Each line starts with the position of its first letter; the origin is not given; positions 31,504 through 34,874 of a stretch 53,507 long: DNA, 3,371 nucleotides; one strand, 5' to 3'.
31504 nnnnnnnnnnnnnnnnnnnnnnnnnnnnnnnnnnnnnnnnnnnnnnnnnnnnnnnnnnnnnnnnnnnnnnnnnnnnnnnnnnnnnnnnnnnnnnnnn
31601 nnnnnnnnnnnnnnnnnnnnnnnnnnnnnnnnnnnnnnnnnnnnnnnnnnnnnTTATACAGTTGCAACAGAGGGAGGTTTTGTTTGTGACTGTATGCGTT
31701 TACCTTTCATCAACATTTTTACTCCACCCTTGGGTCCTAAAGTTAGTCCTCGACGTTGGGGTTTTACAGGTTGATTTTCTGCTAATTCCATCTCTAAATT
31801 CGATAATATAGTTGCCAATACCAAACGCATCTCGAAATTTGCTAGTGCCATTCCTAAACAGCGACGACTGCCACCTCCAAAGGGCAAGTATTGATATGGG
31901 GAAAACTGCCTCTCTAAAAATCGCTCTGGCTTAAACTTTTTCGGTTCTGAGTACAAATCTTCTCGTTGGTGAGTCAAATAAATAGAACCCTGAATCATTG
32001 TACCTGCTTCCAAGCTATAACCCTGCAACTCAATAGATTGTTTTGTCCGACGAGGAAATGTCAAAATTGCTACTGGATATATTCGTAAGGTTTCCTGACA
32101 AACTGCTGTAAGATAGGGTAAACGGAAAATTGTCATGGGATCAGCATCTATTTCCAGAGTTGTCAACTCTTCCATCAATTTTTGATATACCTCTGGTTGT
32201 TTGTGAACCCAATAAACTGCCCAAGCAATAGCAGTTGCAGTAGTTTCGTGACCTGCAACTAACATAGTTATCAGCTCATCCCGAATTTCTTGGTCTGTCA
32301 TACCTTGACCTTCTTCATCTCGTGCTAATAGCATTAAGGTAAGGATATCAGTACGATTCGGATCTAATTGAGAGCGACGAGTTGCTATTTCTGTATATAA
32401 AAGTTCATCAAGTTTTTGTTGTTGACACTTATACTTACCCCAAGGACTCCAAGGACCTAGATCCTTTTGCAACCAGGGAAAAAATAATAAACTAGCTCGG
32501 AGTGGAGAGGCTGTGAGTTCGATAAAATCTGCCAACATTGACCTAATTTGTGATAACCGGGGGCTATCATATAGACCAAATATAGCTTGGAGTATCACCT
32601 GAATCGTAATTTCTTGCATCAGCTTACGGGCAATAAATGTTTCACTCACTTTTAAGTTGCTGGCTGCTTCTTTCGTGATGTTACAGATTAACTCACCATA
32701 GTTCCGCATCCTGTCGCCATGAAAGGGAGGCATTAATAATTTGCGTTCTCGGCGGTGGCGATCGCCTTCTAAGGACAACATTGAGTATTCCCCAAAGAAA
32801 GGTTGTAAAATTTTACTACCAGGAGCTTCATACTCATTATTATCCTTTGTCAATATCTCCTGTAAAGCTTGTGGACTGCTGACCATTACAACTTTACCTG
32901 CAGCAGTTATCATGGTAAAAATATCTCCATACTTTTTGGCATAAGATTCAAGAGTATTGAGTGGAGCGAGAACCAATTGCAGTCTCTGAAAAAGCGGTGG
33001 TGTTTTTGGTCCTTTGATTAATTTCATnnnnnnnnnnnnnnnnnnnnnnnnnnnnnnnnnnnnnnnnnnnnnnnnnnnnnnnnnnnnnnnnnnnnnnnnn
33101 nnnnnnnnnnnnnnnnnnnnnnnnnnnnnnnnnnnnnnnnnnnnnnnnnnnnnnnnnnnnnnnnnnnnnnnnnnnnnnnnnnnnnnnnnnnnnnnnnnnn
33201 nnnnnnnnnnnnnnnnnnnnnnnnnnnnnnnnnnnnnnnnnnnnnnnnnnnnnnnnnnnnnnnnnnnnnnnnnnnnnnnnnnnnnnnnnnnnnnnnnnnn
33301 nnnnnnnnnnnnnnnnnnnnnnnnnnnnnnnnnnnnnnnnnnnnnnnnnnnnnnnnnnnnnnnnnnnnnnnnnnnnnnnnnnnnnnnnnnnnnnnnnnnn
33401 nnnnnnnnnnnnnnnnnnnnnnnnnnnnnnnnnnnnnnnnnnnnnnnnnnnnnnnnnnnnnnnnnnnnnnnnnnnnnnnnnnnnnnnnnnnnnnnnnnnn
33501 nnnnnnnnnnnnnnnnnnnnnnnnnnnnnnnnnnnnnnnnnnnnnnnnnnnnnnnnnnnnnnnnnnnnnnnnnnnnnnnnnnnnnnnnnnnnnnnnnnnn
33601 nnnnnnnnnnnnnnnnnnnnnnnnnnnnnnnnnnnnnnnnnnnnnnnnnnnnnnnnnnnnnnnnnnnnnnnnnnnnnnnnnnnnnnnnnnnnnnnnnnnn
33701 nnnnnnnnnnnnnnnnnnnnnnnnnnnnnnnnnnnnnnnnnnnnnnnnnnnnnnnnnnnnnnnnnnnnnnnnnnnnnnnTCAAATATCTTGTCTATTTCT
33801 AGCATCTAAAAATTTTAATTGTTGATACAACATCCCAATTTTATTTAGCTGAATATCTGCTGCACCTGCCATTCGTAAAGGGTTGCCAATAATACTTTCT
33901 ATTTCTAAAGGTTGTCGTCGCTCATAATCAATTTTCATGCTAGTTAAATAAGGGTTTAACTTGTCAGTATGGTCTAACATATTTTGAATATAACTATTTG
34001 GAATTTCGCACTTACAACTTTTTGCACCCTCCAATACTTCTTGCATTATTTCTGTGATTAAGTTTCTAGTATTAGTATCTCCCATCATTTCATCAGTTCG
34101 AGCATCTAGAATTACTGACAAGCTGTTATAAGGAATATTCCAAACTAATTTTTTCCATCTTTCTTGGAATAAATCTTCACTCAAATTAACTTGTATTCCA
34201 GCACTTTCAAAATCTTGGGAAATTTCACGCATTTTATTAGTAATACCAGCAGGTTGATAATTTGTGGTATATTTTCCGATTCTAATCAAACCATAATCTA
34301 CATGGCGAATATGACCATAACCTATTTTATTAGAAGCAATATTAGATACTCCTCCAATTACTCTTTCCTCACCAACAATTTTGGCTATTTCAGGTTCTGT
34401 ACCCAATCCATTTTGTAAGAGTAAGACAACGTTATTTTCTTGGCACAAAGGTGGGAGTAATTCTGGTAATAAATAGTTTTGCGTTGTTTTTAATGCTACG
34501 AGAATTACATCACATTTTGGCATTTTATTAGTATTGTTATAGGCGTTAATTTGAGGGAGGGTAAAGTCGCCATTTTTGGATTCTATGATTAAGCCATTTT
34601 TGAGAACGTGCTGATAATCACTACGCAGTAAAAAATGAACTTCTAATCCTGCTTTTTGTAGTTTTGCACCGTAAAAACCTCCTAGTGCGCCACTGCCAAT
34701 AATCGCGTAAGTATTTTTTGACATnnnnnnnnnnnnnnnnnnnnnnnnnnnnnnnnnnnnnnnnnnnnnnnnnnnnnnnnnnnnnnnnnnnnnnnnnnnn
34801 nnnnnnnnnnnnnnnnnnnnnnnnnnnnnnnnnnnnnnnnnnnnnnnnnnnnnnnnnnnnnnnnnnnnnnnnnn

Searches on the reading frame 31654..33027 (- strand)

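Call 10: search_protein_families(library=ncbifam, proteins=[window:31654-33027:-])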
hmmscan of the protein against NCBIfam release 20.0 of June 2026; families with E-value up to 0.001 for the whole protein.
window:31654-33027:- (457 aa): 8 families
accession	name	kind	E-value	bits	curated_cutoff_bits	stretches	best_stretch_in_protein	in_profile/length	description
NF050147.1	aminopyruv_ApyO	equivalog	5.1e-48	163.8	525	1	22-444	5-425/444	RiPP biosynthesis cytochrome P450 ApyO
NF051859.1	AlbFlvMonOxTrpSyn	equivalog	1.1e-41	142.9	700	1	9-434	28-449/457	bifunctional albaflavenone monooxygenase/terpene synthase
NF045812.1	PentlenOxigase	equivalog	7.3e-39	133.9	800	1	14-418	15-416/444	pentalenene oxygenase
TIGR04538.1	P450_cycloAA_1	subfamily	8e-20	71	500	1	203-419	174-375/395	cytochrome P450, cyclodipeptide synthase-associated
NF053744.1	FAProxCypCBc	equivalog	4.4e-19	68.3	600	1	36-417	36-390/416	CYP152 family fatty-acid peroxygenase CypC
NF041177.1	Cyp119_Thmprot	equivalog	1.1e-11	44.2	680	1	238-410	195-339/368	cytochrome P450 Cyp119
NF041802.1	P450_SolI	exception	6.8e-11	41.3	850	1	213-411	221-395/424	solanimycin biosynthesis cytochrome P450 SolI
NF045816.1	PentlenlactSyn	equivalog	5e-07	28.8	700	1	217-411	193-366/396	pentalenolactone synthase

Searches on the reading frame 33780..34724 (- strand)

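Call 10: search_protein_families(library=ncbifam, proteins=[window:33780-34724:-])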
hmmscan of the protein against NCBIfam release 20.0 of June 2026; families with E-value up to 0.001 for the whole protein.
window:33780-34724:- (314 aa): 15 families
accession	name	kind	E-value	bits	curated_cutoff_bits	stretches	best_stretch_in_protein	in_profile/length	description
NF004887.0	PRK06249.1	equivalog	8.7e-126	419.4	360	1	3-311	5-315/316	putative 2-dehydropantoate 2-reductase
TIGR00745.1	apbA_panE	subfamily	2.2e-74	250.5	141.35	1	5-309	1-304/305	2-dehydropantoate 2-reductase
NF005091.0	PRK06522.2-2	equivalog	1.1e-45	156.2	252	1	6-308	4-298/302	2-dehydropantoate 2-reductase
NF005089.0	PRK06522.1-4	subfamily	8.5e-37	127.2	223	2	113-305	130-316/326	2-dehydropantoate 2-reductase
NF005094.0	PRK06522.2-5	equivalog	1.3e-36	126.5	382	1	8-309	5-304/307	2-dehydropantoate 2-reductase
NF005088.0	PRK06522.1-2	subfamily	4.7e-30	104.8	371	1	7-278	4-273/308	2-dehydropantoate 2-reductase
NF005087.0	PRK06522.1-1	equivalog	1.1e-27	96.9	351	1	7-308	4-290/296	2-dehydropantoate 2-reductase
NF005092.1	PRK06522.2-3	equivalog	8.3e-25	87.5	500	1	8-292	5-280/296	2-dehydropantoate 2-reductase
NF004311.0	PRK05708.1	equivalog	2.5e-23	82.4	378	1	4-304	3-294/305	putative 2-dehydropantoate 2-reductase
NF006083.0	PRK08229.1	equivalog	3.4e-22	78.8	371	1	4-235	3-227/341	2-dehydropantoate 2-reductase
NF005093.0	PRK06522.2-4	equivalog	4.5e-21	75.5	308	1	7-311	7-301/304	2-dehydropantoate 2-reductase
NF009542.0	PRK12921.1-4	equivalog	4.1e-20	72.2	288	1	5-304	3-280/286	oxidoreductase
NF009541.0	PRK12921.1-1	equivalog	1.5e-19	70.4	338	1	4-287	6-273/297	oxidoreductase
NF005090.0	PRK06522.2-1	equivalog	1.3e-15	57.4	496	1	7-308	6-294/296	2-dehydropantoate 2-reductase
NF009543.0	PRK12921.1-5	equivalog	9.3e-14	51.3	339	1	7-292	4-288/305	oxidoreductase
